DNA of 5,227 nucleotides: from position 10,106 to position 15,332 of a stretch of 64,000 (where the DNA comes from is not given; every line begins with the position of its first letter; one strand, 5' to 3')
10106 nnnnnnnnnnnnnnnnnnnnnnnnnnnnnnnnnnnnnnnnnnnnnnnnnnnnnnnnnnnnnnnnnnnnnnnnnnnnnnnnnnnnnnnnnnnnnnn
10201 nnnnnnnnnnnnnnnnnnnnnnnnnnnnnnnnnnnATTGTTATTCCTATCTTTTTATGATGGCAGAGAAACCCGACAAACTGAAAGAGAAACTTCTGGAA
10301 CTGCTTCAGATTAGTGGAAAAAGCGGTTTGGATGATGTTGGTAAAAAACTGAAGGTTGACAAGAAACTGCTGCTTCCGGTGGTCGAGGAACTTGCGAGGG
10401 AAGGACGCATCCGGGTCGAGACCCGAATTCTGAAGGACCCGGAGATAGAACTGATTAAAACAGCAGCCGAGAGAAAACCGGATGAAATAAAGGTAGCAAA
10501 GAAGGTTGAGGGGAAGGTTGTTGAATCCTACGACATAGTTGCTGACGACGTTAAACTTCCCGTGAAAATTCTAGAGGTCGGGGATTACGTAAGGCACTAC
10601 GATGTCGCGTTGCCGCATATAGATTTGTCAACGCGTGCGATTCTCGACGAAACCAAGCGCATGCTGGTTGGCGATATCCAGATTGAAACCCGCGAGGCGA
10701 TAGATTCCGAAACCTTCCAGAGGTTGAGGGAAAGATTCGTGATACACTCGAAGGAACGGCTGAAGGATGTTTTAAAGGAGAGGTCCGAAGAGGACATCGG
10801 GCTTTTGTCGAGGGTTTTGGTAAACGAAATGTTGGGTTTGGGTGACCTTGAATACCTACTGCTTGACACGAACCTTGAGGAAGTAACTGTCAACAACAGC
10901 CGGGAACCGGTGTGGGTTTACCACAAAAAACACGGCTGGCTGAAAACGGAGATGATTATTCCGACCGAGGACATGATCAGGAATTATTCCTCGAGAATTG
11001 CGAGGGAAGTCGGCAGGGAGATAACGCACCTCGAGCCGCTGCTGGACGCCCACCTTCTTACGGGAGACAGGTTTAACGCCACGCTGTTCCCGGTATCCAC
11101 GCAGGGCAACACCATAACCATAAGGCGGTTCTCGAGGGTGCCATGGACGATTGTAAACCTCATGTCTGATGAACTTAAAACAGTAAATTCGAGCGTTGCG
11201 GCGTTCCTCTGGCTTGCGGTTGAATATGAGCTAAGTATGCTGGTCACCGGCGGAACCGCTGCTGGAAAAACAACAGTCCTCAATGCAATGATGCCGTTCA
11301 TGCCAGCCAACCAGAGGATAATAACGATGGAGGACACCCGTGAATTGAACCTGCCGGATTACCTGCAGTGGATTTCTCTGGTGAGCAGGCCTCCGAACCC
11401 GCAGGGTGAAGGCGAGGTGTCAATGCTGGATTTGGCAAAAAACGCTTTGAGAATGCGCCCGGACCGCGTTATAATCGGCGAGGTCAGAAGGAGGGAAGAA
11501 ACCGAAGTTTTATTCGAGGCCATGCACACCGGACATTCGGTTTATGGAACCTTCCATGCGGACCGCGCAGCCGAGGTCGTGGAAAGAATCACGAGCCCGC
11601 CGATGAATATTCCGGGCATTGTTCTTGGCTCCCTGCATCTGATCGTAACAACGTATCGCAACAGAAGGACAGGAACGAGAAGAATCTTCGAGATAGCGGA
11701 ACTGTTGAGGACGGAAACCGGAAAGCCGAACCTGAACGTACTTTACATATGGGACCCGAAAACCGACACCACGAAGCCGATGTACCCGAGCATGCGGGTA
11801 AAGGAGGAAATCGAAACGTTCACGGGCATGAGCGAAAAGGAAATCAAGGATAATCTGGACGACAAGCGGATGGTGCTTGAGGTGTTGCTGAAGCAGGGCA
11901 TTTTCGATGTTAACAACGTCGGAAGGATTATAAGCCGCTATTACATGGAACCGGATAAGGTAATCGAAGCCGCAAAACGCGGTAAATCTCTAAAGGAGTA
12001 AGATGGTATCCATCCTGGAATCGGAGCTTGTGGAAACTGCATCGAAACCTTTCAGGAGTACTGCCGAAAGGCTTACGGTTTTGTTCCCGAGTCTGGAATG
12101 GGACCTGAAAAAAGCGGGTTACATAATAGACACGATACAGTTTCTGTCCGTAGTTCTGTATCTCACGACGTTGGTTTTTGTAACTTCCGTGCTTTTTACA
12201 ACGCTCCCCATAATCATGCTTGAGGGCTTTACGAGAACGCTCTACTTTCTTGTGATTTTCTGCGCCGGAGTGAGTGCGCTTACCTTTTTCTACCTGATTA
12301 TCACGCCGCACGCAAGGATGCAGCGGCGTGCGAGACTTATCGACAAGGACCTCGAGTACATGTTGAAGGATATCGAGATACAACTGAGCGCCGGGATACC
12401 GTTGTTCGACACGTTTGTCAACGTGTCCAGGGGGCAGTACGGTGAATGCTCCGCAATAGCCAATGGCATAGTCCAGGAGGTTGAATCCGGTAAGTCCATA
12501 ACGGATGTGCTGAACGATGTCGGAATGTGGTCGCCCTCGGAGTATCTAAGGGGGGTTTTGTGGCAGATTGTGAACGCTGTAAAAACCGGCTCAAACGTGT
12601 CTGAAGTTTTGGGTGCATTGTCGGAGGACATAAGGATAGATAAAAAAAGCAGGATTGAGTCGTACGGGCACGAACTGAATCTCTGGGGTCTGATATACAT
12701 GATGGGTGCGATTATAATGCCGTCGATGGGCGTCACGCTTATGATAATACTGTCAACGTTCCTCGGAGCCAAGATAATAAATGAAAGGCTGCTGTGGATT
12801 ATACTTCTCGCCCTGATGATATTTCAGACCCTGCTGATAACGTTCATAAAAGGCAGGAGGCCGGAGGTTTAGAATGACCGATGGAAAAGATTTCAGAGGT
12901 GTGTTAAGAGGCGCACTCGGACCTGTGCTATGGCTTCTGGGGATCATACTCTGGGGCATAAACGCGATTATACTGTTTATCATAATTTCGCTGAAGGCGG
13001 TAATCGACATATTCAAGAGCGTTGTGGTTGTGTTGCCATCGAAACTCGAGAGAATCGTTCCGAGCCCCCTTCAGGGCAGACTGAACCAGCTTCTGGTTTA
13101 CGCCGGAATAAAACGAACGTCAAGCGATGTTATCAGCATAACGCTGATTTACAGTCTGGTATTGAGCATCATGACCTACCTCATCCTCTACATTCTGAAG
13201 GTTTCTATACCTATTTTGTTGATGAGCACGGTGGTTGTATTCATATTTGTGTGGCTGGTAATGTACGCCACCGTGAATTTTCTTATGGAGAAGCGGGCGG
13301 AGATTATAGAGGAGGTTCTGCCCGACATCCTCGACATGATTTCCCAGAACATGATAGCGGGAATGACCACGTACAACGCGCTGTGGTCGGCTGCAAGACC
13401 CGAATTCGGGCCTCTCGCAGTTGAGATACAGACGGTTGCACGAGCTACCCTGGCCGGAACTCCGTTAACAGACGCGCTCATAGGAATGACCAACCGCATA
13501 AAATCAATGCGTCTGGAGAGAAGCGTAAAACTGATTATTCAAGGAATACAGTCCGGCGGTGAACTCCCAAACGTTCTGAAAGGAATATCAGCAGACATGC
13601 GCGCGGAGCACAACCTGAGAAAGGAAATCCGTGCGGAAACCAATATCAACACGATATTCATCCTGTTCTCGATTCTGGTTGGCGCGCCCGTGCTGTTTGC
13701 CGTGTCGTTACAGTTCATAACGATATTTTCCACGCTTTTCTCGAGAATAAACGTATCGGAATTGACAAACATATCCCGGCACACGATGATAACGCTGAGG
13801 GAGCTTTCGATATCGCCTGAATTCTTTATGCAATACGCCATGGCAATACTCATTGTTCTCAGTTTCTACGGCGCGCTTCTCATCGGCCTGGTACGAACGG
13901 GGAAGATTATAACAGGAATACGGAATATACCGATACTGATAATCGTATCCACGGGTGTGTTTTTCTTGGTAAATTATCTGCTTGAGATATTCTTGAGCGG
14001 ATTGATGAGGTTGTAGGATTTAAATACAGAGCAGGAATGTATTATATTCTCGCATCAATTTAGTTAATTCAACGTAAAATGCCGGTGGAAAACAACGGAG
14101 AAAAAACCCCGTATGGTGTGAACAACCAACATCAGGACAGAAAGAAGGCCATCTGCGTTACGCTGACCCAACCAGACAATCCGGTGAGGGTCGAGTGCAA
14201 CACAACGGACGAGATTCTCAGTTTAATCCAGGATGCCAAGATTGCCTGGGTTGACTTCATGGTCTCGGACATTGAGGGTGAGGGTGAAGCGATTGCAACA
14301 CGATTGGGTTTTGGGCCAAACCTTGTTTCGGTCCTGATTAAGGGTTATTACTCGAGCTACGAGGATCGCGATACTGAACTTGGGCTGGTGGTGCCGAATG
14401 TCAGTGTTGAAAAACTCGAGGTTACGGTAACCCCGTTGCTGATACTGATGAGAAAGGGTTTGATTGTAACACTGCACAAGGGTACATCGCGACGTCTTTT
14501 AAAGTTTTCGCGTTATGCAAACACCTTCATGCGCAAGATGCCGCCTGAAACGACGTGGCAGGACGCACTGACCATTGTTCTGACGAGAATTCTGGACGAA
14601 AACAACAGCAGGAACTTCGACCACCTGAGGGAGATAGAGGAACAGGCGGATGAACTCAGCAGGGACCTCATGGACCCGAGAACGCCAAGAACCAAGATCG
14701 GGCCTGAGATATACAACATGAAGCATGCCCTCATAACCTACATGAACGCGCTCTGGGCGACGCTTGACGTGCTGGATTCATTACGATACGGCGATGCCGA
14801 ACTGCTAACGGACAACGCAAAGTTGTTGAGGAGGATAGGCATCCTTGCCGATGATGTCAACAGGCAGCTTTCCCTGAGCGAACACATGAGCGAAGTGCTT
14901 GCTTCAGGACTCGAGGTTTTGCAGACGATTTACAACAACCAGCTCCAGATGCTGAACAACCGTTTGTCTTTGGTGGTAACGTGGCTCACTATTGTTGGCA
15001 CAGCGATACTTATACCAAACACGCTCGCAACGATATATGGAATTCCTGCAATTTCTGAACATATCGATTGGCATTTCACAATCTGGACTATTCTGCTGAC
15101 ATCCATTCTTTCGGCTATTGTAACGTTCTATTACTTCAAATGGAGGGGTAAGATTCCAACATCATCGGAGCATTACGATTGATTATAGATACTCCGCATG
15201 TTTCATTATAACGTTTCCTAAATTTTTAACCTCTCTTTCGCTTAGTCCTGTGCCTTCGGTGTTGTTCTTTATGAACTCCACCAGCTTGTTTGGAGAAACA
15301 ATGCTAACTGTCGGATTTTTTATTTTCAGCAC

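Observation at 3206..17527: Co-directional surface-appendage supercluster: MoxR ATPase, propeller anchor, secreted adhesin-like proteins, Tad-like pilus machinery and pilins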

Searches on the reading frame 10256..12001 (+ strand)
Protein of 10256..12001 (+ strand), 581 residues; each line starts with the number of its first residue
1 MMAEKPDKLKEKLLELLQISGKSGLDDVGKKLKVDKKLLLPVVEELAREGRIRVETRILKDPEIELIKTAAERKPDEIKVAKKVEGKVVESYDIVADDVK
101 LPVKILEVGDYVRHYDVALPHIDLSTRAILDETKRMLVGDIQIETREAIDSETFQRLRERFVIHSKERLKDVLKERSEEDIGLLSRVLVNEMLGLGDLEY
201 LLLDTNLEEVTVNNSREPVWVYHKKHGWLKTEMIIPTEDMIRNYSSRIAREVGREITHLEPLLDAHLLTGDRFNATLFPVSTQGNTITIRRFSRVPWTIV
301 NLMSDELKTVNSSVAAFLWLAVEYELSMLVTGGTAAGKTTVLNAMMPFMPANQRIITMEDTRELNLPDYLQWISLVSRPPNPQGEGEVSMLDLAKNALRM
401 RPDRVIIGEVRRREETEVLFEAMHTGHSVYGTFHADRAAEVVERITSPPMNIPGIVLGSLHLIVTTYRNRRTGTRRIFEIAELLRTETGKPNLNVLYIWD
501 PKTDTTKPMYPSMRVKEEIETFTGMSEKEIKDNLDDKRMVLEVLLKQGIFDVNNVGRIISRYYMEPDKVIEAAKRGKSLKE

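Call 4: search_protein_families(library=pfam, proteins=[window:10256-12001:+], max_evalue=0.01)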
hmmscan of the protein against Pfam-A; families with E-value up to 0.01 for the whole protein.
window:10256-12001:+ (581 aa): 2 families
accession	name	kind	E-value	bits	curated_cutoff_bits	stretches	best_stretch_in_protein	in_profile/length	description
PF00437.27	T2SSE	-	1.9e-34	119.3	24.9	1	276-446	97-256/370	Type II/IV secretion system protein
PF13555.12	AAA_29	-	0.0059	16.8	27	0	327-354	24-51/61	P-loop containing region of AAA domain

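Call 18: find_related_loci(query=window:10256-12001:+, collection=genome_contigs, flank=10000)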
Query window:10256-12001:+ (581 aa) in genome_contigs; peptide patterns used: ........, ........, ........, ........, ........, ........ (x = any residue, [..] = any of these).
599 stretches matched a pattern (row limit reached: there are more); 578 encode a relative of the query (tblastn E <= 1e-3); the best 80 are kept; 80 distinct loci.
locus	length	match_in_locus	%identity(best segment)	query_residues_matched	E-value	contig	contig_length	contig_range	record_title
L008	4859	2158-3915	60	13-578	0e+0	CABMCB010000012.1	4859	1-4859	uncultured archaeon isolate LFW-28 genome assembly, contig: LFW28_16, whole genome shotgun sequence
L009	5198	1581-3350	57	8-577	0e+0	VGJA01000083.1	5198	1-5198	MAG: Candidatus Altiarchaeales archaeon isolate M_DeepCast_200m_m2_220 M_DeepCast_200m_m2_220_Ga0194113_10034473, whole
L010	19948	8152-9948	55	11-575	0e+0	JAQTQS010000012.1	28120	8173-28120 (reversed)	MAG: Candidatus Altiarchaeota archaeon isolate STB_145 NODE_3590_length_28120_cov_3.358697_Sandtown_B, whole genome shot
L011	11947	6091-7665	63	60-580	0e+0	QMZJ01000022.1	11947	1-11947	MAG: Candidatus Altiarchaeales archaeon isolate B52_G2 B52_Guay2_scaffold_01348, whole genome shotgun sequence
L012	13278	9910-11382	64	89-579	0e+0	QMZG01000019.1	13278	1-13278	MAG: Candidatus Altiarchaeales archaeon isolate B80_G16 B80_Guay16_scaffold_02968, whole genome shotgun sequence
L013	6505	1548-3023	65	89-580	0e+0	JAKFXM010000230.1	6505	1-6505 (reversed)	MAG: Methanobacteriota archaeon isolate ND3_Bin_21 ND3_0002590, whole genome shotgun sequence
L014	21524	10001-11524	61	73-580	0e+0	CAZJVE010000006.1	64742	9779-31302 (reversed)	MAG TPA_asm: uncultured archaeon isolate SRP167671_co4_118 genome assembly, contig: NODE_187_length_64742_cov_12.963718,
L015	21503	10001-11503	62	79-579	0e+0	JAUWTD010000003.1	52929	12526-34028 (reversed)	MAG: Candidatus Altiarchaeota archaeon isolate CSMAG_2571 CSMAG_2571_k127_4936754_length_52929_cov_52.4975, whole genome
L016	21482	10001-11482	61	89-579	0e+0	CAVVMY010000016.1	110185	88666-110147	MAG: Candidatus Altiarchaeales archaeon isolate MFD04492.bin.2.19 genome assembly, contig: contig_59170, whole genome sh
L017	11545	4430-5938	60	69-571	0e+0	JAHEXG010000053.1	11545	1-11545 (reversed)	MAG: Candidatus Altiarchaeales archaeon isolate nzgw1 NODE_5842_length_11546_cov_4.140656, whole genome shotgun sequence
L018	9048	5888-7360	61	89-579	0e+0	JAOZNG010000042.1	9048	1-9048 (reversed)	MAG: archaeon isolate GMC4.concoct.133_sub GMC4_12047_length_9048_cov_4.953297, whole genome shotgun sequence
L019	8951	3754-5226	60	89-579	0e+0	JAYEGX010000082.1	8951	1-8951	MAG: Candidatus Altiarchaeota archaeon isolate MAG234 MAG234_82, whole genome shotgun sequence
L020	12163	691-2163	60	89-579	0e+0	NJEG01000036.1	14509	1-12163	MAG: Candidatus Altiarchaeales archaeon ex4484_2 ex4484_2_scaffold_3135_length_14509__count_3649, whole genome shotgun s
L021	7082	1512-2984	61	89-579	0e+0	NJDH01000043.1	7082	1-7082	MAG: Candidatus Altiarchaeales archaeon ex4484_96 ex4484_96_scaffold_10477_length_7082__count_714, whole genome shotgun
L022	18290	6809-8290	59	88-581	0e+0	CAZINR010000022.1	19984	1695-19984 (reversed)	MAG TPA_asm: uncultured archaeon isolate SRP332253_co2_107 genome assembly, contig: NODE_2509_length_19984_cov_5.029505,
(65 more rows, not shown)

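Call 25: search_protein_families(library=ncbifam, proteins=[window:10256-12001:+], max_evalue=0.01)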
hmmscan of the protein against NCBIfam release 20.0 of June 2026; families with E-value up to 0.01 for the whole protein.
window:10256-12001:+ (581 aa): 19 families
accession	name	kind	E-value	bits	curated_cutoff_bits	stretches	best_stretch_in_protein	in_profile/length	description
NF058587.1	archaellum_moto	equivalog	4.1e-80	270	550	1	167-563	119-518/527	archaellum flagellar ATPase motor FlaI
TIGR03819.1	heli_sec_ATPase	hypoth_equivalog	1.8e-57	195.1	373.15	1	181-446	38-298/340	TadA family conjugal transfer-associated ATPase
NF053672.1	bindosome_BasE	exception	1.3e-40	139.6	1000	1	202-566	145-511/512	bindosome assembly system ATPase subunit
TIGR02788.1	VirB11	equivalog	1.9e-40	138.8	249.95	2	312-446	131-263/308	P-type DNA transfer ATPase VirB11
NF010475.0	PRK13900.1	equivalog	9.4e-31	107.1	389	1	198-445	15-279/333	type IV secretion system ATPase VirB11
TIGR02782.1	TrbB_P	equivalog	1.3e-28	100.2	304.55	1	198-483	14-293/303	P-type conjugative transfer ATPase TrbB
NF010469.0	PRK13894.1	subfamily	3.8e-27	95.5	508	1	247-490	73-314/320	conjugal transfer ATPase TrbB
NF041000.1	ATPase_ComGA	equivalog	2e-18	66.3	300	1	328-446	131-243/267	competence type IV pilus ATPase ComGA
NF010425.0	PRK13851.1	equivalog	2.4e-18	66.1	461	1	311-427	148-261/344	type IV secretion system protein VirB11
NF010407.0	PRK13833.1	subfamily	2.8e-18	66.4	499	1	247-445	68-259/323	conjugal transfer protein TrbB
TIGR01420.1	pilT_fam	subfamily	1.5e-16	60.6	319.1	1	328-446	125-240/343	PilT/PilU family type 4a pilus ATPase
TIGR02538.1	type_IV_pilB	equivalog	1.8e-13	50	675.65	1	328-466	319-449/564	type IV-A pilus assembly ATPase PilB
NF007755.0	PRK10436.1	equivalog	7.2e-12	44.7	617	1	328-466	222-352/465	type II secretion system protein GspE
TIGR02533.1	type_II_gspE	equivalog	8.8e-12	44.4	630.25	1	328-447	246-358/486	type II secretion system ATPase GspE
TIGR02524.1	dot_icm_DotB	equivalog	1.1e-11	44.5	463.3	1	325-446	134-257/358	Dot/Icm type IV secretion system ATPase DotB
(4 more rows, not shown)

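Call 26: search_protein_families(library=pfam, proteins=[L010:59-1687:+, L010:1756-2469:+, L010:3492-5768:+, L010:5950-6696:+, L010:6683-7987:+], max_evalue=0.1)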
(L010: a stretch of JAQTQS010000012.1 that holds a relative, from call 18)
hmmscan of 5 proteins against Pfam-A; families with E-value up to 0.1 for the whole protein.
L010:59-1687:+ (542 aa): 16 families
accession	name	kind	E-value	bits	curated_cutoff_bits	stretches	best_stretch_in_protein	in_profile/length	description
PF13584.12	BatD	-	1.2e-08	35.9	24.1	1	124-221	4-92/92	BatD DUF11 like domain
PF24336.1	DUF7504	-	0.00013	22.9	27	1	397-540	27-177/179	Family of unknown function (DUF7504)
PF06745.19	ATPase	-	0.00034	20.5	26.6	1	404-527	51-170/231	KaiC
PF14938.12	SNAP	-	0.0017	18.3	25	1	10-73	117-177/282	Soluble NSF attachment protein, SNAP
PF00927.28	Transglut_C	-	0.0038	17.8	26.6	1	120-195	3-84/106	Transglutaminase family, C-terminal ig like domain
PF07719.23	TPR_2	-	0.0058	17.1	27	1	9-39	3-33/34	Tetratricopeptide repeat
PF04212.24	MIT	-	0.014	15.9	30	1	11-40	8-37/66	MIT (microtubule interacting and transport) domain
PF23643.1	TRAPPC13_C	-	0.015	15.8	27.9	0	125-191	1-67/95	Trafficking protein particle complex subunit 13, C-terminal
PF13174.12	TPR_6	-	0.031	15.4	26.3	0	9-37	2-30/33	Tetratricopeptide repeat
PF23365.1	DUF7090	-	0.034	14.3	27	1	434-528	74-169/192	Family of unknown function (DUF7090)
PF10602.15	RPN7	-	0.04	14.1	29.6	1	12-48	41-77/174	26S proteasome subunit RPN7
PF13181.12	TPR_8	-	0.044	14.4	25.7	0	10-38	4-32/34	Tetratricopeptide repeat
PF00515.34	TPR_1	-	0.051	13.9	27.8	0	12-37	6-31/34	Tetratricopeptide repeat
PF17166.9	DUF5126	-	0.052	13.9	27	0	171-218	23-71/104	Domain of unknown function (DUF5126)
PF14728.12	PTHB1_GAE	-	0.074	14.1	27.4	0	261-314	5-58/88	PTHB1 GAE domain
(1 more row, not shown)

L010:1756-2469:+ (237 aa): 6 families
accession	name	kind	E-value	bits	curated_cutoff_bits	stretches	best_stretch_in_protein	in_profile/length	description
PF06745.19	ATPase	-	2.5e-56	191.1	26.6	1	6-230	2-228/231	KaiC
PF13481.12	AAA_25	-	7.3e-07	29.4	27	1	5-163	15-187/195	AAA domain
PF03796.21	DnaB_C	-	0.0033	17.3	27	1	6-70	3-67/255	DnaB-like helicase C terminal domain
PF05625.17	PAXNEB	-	0.041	13.4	28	0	116-194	194-277/366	PAXNEB protein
PF20720.3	nSTAND3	-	0.047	13.8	27.2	1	23-77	17-72/155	Novel STAND NTPase 3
PF13173.12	AAA_14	-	0.098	13.1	27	0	23-90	2-69/129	AAA domain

L010:3492-5768:+ (758 aa): 15 families
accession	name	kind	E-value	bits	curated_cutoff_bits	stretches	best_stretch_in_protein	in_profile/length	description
PF23743.1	Beta-prop_BBS7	-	2.4e-20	73.5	27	3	353-434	169-254/299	BBS7 beta-propeller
PF14783.12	BBS2_Mid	-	2.1e-16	60.4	27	1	313-426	6-105/108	Ciliary BBSome complex subunit 2, middle region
PF13517.12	FG-GAP_3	-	3.9e-14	53.4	26.9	3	46-105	1-60/61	FG-GAP-like repeat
PF25292.1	Beta-prop_CGLA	-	2.2e-12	47.6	26.8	3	407-492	37-121/316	Lambda-carrageenase beta-propeller domain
PF01839.29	FG-GAP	-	8.1e-12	45.2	22.1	2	89-107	3-21/37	FG-GAP repeat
PF15907.11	Itfg2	-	2.1e-08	34.3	27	0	385-430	59-104/330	Integrin-alpha FG-GAP repeat-containing protein 2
PF13570.13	Beta-prop_ACSF4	-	0.00019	21.4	133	1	366-478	144-245/329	Beta-alanine-activating enzyme, beta-propeller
PF23748.1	Beta-prop_LRRK2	-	0.0034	16.9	26.9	1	361-436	68-144/359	LRRK2 beta propeller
PF23414.1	Beta-prop_EML_2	-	0.0042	16.9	90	0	368-459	52-138/266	Echinoderm microtubule-associated protein second beta-propeller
PF21314.2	TM_ErbB1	-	0.0077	16.4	27.1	1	723-743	6-26/36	Epidermal growth factor receptor transmembrane-juxtamembrane segment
PF14727.13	PHTB1_N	-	0.028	14.5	28.6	0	402-474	23-105/361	PTHB1 N-terminal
PF00515.34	TPR_1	-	0.052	13.8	27.8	0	656-685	1-30/34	Tetratricopeptide repeat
PF25030.1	M-HEAT_ATR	-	0.06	13.2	27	0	489-583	104-210/230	Serine/threonine-protein kinase ATR, M-HEAT region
PF07661.19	MORN_2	-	0.078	13.7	29.6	0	432-446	2-16/22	MORN repeat variant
PF25171.1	Beta-prop_WDR36-Utp21_1st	-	0.086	12.7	80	0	322-430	123-221/266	WDR36/Utp21 first beta-propeller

L010:5950-6696:+ (248 aa): 2 families
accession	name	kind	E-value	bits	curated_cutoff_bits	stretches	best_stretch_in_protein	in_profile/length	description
PF21827.1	New_glue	-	0.0022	18.2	31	1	1-45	1-46/94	New glue protein family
PF25184.1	YxzE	-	0.016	16.7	40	1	7-46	9-52/65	YxzE-like putative bacteriocin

L010:6683-7987:+ (434 aa): 0 families

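Call 80: search_solved_structures(query=window:10256-12001:+, max_evalue=1e-10)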
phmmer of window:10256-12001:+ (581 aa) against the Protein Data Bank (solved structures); distinct sequences matched with E-value up to 1e-10: 12.
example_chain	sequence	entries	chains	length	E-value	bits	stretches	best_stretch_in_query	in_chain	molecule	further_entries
2oap_1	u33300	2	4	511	1.6e-73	251.1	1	182-571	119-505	Type II secretion system protein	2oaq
4ii7_A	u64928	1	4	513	1.2e-52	182.2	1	189-498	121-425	FlaI ATPase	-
4ihq_A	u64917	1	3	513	7.7e-52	179.5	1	189-498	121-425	FlaI ATPase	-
8rkd_E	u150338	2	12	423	2.9e-47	164.5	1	177-487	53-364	Pilus assembly ATPase CpaF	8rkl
8rjf_A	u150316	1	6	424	2.9e-47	164.5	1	177-487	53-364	Pilus assembly ATPase CpaF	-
9e24_A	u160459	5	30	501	4.8e-47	163.7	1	177-487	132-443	CpaF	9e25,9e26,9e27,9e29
6bge_A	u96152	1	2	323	3.7e-18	68.4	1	206-446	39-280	VirB11-like protein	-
1g6o_A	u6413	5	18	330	3.8e-18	68.4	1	206-446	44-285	CAG-ALPHA | virB11 homolog | Cag-alfa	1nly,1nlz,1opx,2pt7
2gza_A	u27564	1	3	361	1.9e-16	62.8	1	313-439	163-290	Type IV secretion system protein VirB11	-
2eyu_A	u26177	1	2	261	1.3e-12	50.1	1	328-451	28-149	twitching motility protein PilT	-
2gsz_A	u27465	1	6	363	2.6e-12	49.1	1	328-451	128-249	twitching motility protein PilT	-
2ewv_A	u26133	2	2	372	2.7e-12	49.1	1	328-451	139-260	twitching motility protein PilT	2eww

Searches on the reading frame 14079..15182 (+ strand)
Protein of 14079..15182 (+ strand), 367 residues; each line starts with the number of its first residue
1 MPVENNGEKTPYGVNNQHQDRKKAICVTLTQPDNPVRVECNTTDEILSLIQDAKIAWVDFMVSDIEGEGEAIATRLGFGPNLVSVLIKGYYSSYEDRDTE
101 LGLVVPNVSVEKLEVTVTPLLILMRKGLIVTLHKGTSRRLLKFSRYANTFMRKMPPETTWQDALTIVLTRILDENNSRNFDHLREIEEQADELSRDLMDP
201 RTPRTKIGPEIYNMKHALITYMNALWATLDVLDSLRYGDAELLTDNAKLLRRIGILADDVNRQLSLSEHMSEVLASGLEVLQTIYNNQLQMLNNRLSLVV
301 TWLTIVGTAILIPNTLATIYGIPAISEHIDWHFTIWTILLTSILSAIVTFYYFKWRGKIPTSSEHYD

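Call 4: search_protein_families(library=pfam, proteins=[window:14079-15182:+], max_evalue=0.01)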
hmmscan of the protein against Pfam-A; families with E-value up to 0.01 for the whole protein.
window:14079-15182:+ (367 aa): 2 families
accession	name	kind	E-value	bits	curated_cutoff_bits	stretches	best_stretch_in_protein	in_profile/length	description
PF01544.23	CorA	-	1.7e-32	113.3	27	1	53-355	2-292/292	CorA-like Mg2+ transporter protein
PF14580.12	LRR_9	-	0.0019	18.2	30.5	1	219-296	31-107/175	Leucine-rich repeat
